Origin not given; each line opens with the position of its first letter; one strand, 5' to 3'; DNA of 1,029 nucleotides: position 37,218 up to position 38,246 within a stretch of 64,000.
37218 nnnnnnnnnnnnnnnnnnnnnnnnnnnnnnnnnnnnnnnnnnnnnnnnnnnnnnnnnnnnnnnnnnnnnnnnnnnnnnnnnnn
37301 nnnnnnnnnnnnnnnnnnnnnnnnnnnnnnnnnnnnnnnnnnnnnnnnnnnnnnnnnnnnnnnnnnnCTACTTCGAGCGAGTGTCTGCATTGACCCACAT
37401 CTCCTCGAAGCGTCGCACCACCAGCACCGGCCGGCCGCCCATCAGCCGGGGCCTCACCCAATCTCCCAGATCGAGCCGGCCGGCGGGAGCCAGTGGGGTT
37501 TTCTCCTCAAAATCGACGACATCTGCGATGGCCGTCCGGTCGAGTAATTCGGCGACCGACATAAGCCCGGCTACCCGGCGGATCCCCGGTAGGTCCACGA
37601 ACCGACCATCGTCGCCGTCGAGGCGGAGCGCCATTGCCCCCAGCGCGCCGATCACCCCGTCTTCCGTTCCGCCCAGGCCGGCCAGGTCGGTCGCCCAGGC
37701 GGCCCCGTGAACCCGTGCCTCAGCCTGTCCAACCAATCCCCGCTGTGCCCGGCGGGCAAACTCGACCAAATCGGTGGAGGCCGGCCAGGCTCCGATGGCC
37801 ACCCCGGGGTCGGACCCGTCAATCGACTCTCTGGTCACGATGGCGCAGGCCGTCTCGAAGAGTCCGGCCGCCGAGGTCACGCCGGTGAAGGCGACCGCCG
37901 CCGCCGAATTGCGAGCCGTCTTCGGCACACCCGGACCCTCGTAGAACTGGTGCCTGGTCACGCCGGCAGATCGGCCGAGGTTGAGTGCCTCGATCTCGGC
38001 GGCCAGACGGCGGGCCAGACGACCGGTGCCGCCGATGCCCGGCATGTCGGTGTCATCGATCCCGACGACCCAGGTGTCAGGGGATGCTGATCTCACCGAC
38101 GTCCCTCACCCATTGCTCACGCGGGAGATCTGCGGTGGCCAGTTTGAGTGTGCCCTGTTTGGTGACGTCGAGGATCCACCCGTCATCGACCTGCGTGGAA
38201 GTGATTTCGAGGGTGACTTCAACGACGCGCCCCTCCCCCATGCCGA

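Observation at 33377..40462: Seven-kb pterin-cofactor operon: second AOR gene followed by a lipoprotein, two hypothetical genes and two atypical MoeA fusions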

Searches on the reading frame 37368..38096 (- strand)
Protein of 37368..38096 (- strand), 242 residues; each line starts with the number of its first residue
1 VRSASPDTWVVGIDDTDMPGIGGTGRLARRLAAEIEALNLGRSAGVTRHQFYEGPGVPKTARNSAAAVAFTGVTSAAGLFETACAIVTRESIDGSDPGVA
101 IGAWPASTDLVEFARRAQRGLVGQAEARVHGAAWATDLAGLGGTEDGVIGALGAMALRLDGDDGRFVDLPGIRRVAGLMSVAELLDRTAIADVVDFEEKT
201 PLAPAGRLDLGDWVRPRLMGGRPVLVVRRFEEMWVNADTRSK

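Call 3: search_protein_families(library=pfam, proteins=[window:37368-38096:-], max_evalue=0.01)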
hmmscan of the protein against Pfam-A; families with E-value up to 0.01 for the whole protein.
window:37368-38096:- (242 aa): 0 families

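Call 5: search_protein_families(library=ncbifam, proteins=[window:37368-38096:-], max_evalue=0.01)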
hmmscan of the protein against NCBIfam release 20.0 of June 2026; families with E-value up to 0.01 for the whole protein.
window:37368-38096:- (242 aa): 1 family
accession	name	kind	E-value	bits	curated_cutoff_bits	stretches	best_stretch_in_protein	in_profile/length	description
TIGR03280.1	methan_mark_11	hypoth_equivalog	5.9e-08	32.2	255.8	1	10-157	136-282/292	methanogenesis marker protein 11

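Call 6: search_protein_families(library=pfam, proteins=[window:37368-38096:-], max_evalue=10)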
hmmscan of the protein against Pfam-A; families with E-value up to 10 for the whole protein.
window:37368-38096:- (242 aa): 0 families

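Call 13: find_homologous_proteins(query=window:37368-38096:-, max_evalue=0.001)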
Query window:37368-38096:- (242 aa): 1618 proteins with E <= 0.001 among 8000 candidates; the best 120 are listed.
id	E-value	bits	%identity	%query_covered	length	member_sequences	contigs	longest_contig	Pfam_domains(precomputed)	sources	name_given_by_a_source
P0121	8.1e-138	476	92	100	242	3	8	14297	-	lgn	-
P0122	5.7e-137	473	93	100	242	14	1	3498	-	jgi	jgi:hypothetical protein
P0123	1.7e-120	419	83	100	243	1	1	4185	-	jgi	jgi:hypothetical protein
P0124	6.4e-115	401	80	100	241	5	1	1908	-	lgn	-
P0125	6.5e-115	401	82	100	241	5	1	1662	-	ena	-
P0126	4.3e-110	385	75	100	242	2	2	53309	-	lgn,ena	-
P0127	1.7e-109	383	75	100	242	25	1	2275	-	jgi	-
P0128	2.1e-107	376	76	100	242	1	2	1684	-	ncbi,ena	-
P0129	1.3e-106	373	74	100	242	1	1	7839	-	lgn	-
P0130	2.2e-106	373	80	93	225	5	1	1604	-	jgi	jgi:hypothetical protein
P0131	6.1e-105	368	74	100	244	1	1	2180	-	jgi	jgi:hypothetical protein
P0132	1.3e-104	367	72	100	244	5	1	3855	-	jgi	-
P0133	1.0e-103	364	72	100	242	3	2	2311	-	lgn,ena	-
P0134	2.5e-103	363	73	100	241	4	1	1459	-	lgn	-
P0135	3.4e-103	362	73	100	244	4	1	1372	-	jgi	jgi:hypothetical protein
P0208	7.9e-69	250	56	100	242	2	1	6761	-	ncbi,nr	ncbi:MAG: ABC transporter substrate-binding protein [bacterium]|nr:ABC transporter substrate-binding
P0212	1.5e-68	249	58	99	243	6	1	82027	-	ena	-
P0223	9.9e-65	236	55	99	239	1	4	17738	-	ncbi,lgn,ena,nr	ncbi:MAG TPA: hypothetical protein VLL51_01265 [Gemmatimonadales bacterium]|nr:hypothetical protein 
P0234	3.6e-59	218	50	100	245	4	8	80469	-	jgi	-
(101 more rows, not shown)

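Call 14: search_solved_structures(query=window:37368-38096:-, max_evalue=10, show_alignments=2)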
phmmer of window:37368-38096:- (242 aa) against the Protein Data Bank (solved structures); distinct sequences matched with E-value up to 10: 3.
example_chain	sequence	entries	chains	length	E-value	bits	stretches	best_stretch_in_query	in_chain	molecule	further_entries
2a0i_A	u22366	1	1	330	0.018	17.7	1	25-124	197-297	TraI protein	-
1p4d_A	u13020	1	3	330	0.018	17.7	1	25-124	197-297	TraI protein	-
2q7t_A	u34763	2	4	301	0.023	17.4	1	25-122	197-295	Protein traI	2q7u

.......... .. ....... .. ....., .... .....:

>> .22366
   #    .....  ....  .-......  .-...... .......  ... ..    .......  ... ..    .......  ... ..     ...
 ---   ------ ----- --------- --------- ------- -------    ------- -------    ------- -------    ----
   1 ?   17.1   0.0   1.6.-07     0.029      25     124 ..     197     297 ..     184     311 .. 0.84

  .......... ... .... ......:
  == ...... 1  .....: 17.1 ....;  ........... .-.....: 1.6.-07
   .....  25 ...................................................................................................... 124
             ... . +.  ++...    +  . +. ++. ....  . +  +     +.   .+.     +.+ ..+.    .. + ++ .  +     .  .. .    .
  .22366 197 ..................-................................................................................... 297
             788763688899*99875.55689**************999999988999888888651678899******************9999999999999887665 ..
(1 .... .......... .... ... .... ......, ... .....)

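Call 16: search_solved_structures(query=A1, max_evalue=10, show_alignments=3)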
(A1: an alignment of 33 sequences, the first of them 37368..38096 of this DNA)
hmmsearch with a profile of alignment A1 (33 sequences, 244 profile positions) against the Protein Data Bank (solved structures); distinct sequences matched with E-value up to 10: 4.
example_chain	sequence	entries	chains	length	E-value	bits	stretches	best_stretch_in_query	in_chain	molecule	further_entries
3u02_A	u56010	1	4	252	1.2e-10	44.1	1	12-158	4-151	Putative transcription-associated protein TFIIS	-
3au7_A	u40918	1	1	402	4e-08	35.9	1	8-158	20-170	Putative uncharacterized protein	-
3amt_A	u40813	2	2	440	4.8e-08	35.6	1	8-158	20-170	Putative uncharacterized protein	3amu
4rvz_Z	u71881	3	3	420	1.2e-07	34.4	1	11-158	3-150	tRNA(Ile2) 2-agmatinylcytidine synthetase TiaS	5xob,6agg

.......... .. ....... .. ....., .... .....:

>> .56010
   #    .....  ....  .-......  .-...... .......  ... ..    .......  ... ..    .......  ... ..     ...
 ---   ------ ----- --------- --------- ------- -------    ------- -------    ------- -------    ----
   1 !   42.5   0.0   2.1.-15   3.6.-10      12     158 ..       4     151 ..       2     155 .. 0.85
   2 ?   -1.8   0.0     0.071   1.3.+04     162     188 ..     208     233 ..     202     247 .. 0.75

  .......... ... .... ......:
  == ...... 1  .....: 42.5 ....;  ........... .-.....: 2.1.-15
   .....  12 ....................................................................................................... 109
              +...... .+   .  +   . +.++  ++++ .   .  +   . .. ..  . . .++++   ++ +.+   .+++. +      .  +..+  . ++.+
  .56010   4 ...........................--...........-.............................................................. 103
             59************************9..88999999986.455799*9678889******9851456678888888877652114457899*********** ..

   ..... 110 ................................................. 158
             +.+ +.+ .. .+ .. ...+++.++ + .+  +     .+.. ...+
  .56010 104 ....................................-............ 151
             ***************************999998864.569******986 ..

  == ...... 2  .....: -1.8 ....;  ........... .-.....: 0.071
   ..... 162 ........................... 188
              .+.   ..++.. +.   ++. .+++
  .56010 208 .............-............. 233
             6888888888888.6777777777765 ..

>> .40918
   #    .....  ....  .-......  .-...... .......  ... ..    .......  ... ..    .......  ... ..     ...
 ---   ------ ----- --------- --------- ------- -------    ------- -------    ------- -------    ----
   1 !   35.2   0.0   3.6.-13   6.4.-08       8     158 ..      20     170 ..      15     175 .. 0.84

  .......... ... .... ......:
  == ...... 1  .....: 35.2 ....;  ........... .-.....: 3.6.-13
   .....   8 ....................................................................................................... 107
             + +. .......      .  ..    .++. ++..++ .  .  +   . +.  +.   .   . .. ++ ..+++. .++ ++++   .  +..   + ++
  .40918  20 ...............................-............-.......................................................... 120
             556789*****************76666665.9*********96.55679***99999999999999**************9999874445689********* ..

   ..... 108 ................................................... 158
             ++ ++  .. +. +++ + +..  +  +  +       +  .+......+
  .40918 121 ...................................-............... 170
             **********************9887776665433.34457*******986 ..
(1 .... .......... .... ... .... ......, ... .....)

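Call 18: find_encoding_contigs(protein=P0223, flank=8000, max_places=2)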
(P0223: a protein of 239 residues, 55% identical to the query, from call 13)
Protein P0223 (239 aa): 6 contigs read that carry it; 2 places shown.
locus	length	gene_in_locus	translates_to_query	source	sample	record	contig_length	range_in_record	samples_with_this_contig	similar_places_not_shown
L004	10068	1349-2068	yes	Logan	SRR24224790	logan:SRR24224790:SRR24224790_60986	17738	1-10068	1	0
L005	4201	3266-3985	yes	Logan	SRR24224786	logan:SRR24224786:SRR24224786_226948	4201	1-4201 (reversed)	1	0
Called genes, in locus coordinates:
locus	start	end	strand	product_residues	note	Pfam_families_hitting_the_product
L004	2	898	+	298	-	?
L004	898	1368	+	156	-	-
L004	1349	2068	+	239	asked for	-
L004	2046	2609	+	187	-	-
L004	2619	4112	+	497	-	PF03453:MoeA_N, PF00994:MoCF_biosynth, PF03454:MoeA_C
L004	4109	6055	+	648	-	PF03453:MoeA_N, PF00994:MoCF_biosynth, PF03454:MoeA_C, PF12727:PBP_like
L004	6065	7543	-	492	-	PF00171:Aldedh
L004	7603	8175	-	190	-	PF06684:AA_synth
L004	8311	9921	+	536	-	PF07969:Amidohydro_3 (weak), PF01979:Amidohydro_1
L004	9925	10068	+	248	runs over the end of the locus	PF00857:Isochorismatase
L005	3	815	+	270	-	?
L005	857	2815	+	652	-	PF02730:AFOR_N, PF01314:AFOR_C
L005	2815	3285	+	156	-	-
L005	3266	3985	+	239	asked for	-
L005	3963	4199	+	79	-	?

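Call 19: find_encoding_contigs(protein=P0234, flank=8000, max_places=2)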
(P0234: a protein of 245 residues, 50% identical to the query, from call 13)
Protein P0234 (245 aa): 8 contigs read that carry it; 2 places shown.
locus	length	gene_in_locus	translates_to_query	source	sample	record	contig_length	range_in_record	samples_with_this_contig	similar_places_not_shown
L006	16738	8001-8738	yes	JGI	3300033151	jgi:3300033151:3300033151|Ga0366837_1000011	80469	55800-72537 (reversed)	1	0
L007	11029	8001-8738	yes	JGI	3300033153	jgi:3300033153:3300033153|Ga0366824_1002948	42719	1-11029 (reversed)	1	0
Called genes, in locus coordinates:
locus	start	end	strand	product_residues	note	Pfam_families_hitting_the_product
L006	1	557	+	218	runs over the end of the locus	-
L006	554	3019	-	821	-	PF00912:Transgly, PF00905:Transpeptidase, PF03793:PASTA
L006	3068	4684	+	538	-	PF01642:MM_CoA_mutase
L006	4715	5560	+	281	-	PF00892:EamA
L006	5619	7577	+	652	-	PF02730:AFOR_N, PF01314:AFOR_C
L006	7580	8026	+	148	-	-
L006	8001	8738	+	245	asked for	-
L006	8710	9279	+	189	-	-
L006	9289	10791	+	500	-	PF03453:MoeA_N, PF00994:MoCF_biosynth, PF03454:MoeA_C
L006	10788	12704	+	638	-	PF03453:MoeA_N, PF00994:MoCF_biosynth, PF03454:MoeA_C, PF12727:PBP_like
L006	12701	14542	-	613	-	PF02730:AFOR_N, PF01314:AFOR_C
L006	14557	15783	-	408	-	PF00162:PGK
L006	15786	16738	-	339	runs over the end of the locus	PF02800:Gp_dh_C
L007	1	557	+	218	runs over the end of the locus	-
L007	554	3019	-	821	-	PF00912:Transgly, PF00905:Transpeptidase, PF03793:PASTA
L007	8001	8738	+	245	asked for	-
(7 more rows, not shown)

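Call 20: find_encoding_contigs(protein=P0212, flank=8000, max_places=2)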
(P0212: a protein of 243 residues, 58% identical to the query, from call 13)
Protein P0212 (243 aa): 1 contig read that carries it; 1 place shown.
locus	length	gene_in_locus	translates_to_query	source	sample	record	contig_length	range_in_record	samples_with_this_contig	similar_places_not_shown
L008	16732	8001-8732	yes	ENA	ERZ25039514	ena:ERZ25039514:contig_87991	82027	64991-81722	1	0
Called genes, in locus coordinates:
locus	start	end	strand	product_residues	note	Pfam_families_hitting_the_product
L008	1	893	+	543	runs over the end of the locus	PF00353:HemolysinCabind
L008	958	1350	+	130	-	PF00353:HemolysinCabind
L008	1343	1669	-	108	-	-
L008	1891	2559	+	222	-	-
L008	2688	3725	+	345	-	PF00353:HemolysinCabind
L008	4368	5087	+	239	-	PF00353:HemolysinCabind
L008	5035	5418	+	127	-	PF00353:HemolysinCabind (faint)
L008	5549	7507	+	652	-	PF02730:AFOR_N, PF01314:AFOR_C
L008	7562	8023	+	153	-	-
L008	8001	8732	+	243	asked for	-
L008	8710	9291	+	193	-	-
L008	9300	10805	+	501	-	PF03453:MoeA_N, PF00994:MoCF_biosynth, PF03454:MoeA_C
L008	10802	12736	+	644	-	PF03453:MoeA_N, PF00994:MoCF_biosynth, PF03454:MoeA_C, PF12727:PBP_like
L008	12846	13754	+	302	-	PF13338:AbiEi_4 (faint), PF09407:AbiEi_1 (weak)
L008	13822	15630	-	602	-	PF02730:AFOR_N, PF01314:AFOR_C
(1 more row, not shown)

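Call 21: predict_structure(alignment_id=A1)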
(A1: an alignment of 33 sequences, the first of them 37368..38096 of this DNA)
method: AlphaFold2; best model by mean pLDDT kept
length: 242 residues; sequences in the alignment: 33
mean_pLDDT: 89.7   pTM: 0.88
mean pLDDT of the five models: 89.7, 89.1, 88.1, 83.4, 81.2
residues with pLDDT >= 90: 177; 70-90: 45; 50-70: 16; < 50: 4
segments of 3 or more residues with pLDDT < 50: 1-3
pLDDT, mean of each block of 10 residues (from residue 1): 66 75 82 96 94 79 88 95 96 89 93 96 95 97 89 97 91 93 97 93 95 90 93 83 47
secondary structure, 60 per line:
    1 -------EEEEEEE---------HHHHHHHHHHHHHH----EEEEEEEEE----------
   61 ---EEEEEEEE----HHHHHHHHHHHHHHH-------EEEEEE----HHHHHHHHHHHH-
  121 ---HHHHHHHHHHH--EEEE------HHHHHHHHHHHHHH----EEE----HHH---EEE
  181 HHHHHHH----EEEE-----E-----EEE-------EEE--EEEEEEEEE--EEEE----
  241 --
elements in order: E8-14 H24-37 E42-50 E64-71 H76-90 E98-103 H108-119 H124-134 E137-140 H147-160 E165-167 E178-180 H181-187 E192-195 E207-209 E217-219 E222-230 E233-236

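Call 27: fold_search(model_id=the predicted structure, library=pdb)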
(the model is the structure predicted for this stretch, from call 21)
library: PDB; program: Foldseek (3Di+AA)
matches with E <= 10: 977; with E <= 0.001: 9
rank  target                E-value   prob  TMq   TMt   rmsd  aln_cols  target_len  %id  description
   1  5xob                  6.2e-09  1.00  0.52  0.31   2.9       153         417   24  Crystal structure of apo TiaS (tRNAIle2 agmatidine synthetase) (released 2018-08-29)
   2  4rvz                  7.5e-09  1.00  0.53  0.31   2.7       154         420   25  Crystal structure of tRNA fluorescent labeling enzyme (released 2015-03-11)
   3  3amu_A                7.5e-09  1.00  0.51  0.32   2.7       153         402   23  Crystal structure of the TiaS-tRNA(Ile2)-AMPCPP-agmatine complex (released 2011-10-19)
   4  3amt_A                1.2e-08  1.00  0.52  0.32   2.8       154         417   25  Crystal structure of the TiaS-tRNA(Ile2)-ATP complex (released 2011-10-19)
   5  3u02_A                8.6e-07  1.00  0.47  0.47   3.6       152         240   24  Crystal Structure of the tRNA modifier TiaS from Pyrococcus furiosus, Northeast Structural Genomics Consortium Target  (released 2011-11-02)
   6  3u02_B                1.2e-06  1.00  0.46  0.45   3.8       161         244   21  Crystal Structure of the tRNA modifier TiaS from Pyrococcus furiosus, Northeast Structural Genomics Consortium Target  (released 2011-11-02)
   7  3u02_C                9.2e-06  1.00  0.45  0.48   6.0       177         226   19  Crystal Structure of the tRNA modifier TiaS from Pyrococcus furiosus, Northeast Structural Genomics Consortium Target  (released 2011-11-02)
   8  3au7                  2.0e-05  1.00  0.44  0.31   3.1       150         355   20  Crystal structure of the ZRD-deleted mutant of TiaS in complex with agmatine (released 2011-10-19)
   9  3u02_D                2.7e-05  1.00  0.44  0.47   3.1       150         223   19  Crystal Structure of the tRNA modifier TiaS from Pyrococcus furiosus, Northeast Structural Genomics Consortium Target  (released 2011-11-02)
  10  4wjb_D                2.7e-03  0.82  0.22  0.15  14.7       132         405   15  X-ray crystal structure of a putative amidohydrolase/peptidase from Burkholderia cenocepacia (released 2014-10-08)
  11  3ahp_A                6.9e-03  0.90  0.25  0.47  11.6       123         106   10  Crystal structure of stable protein, CutA1, from a psychrotrophic bacterium Shewanella sp. SIB1 (released 2011-01-05)
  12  5thw_A                6.9e-03  0.72  0.22  0.15  14.2       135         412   14  Crystal structure of Amidase, hydantoinase/carbamoylase family from Burkholderia multivorans (released 2016-11-09)
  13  4wjb_B                7.3e-03  0.63  0.21  0.14  15.1       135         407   15  X-ray crystal structure of a putative amidohydrolase/peptidase from Burkholderia cenocepacia (released 2014-10-08)
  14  7r31_C                7.8e-03  0.89  0.25  0.48  12.4       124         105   11  Carbon regulatory PII-like protein SbtB from Synechocystis sp. 6803, C105A+C110A variant, in complex with ATP (co-crys (released 2023-02-15)
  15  4wjb_A                7.8e-03  0.75  0.22  0.15  15.2       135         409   16  X-ray crystal structure of a putative amidohydrolase/peptidase from Burkholderia cenocepacia (released 2014-10-08)
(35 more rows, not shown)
